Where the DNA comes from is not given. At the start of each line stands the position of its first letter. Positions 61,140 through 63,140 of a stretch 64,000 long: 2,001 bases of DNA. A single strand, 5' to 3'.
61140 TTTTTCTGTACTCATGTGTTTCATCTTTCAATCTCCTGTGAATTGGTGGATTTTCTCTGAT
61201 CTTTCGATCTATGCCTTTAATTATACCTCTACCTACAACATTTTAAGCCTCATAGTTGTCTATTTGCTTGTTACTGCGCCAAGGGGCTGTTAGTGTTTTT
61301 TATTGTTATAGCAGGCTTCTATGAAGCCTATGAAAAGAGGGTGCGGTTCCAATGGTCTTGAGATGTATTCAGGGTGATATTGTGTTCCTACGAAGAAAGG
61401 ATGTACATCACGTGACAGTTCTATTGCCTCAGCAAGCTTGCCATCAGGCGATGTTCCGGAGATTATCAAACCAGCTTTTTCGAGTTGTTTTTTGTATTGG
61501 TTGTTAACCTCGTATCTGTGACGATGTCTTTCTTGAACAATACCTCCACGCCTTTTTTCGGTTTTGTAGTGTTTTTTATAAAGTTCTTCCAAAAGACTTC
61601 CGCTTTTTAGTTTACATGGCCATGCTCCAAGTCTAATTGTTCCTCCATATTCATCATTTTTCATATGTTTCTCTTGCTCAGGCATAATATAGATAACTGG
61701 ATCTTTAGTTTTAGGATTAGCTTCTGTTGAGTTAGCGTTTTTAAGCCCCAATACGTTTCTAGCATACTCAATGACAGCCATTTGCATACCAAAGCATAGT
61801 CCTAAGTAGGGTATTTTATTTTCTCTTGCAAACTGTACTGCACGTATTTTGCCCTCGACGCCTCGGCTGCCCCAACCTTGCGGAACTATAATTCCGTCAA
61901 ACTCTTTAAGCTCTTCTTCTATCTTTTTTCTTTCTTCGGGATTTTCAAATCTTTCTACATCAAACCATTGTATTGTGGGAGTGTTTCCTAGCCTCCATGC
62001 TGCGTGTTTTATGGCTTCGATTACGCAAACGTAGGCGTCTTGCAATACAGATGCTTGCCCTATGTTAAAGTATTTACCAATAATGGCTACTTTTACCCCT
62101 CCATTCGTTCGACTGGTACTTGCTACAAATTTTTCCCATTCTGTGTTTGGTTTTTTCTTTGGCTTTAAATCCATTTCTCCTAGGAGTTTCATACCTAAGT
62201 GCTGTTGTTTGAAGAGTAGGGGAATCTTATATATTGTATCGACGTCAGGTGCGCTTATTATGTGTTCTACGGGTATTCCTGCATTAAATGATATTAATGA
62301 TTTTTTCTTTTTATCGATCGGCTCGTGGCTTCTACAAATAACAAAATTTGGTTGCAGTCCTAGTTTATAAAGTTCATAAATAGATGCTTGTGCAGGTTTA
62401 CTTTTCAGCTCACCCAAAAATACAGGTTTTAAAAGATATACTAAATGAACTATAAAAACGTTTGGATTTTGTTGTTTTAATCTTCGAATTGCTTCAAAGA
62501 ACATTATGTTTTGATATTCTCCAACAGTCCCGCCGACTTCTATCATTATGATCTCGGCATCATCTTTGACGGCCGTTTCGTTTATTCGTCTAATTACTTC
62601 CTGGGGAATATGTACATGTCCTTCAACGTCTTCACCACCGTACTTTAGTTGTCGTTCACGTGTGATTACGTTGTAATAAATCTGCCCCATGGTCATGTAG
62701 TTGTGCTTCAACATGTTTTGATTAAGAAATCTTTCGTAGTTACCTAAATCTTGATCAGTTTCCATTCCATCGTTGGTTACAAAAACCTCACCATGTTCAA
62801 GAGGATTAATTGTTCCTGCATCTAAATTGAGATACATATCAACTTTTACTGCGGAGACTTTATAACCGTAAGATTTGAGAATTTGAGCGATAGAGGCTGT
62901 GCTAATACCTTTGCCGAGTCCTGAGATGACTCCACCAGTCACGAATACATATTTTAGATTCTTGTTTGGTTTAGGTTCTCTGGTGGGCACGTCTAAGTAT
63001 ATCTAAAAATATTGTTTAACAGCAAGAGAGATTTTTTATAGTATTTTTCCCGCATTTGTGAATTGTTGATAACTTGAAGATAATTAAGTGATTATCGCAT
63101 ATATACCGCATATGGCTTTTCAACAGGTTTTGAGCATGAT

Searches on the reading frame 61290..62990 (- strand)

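Call 25: search_protein_families(library=pfam, proteins=[window:61290-62990:-], max_evalue=0.001)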
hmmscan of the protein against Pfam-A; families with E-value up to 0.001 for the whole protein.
window:61290-62990:- (566 aa): 4 families
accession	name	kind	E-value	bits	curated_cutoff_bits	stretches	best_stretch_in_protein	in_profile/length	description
PF06418.20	CTP_synth_N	-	5.2e-92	308.4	26.1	1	13-274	1-264/265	CTP synthase N-terminus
PF00117.34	GATase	-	7e-34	117.6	22.8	1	316-558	2-189/190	Glutamine amidotransferase class-I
PF07722.19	Peptidase_C26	-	2.6e-05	24.5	20.5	1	386-541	99-219/219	Peptidase C26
PF01656.29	CbiA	-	7.1e-05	23.2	25.4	1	23-136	8-54/125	CobQ/CobB/MinD/ParA nucleotide binding domain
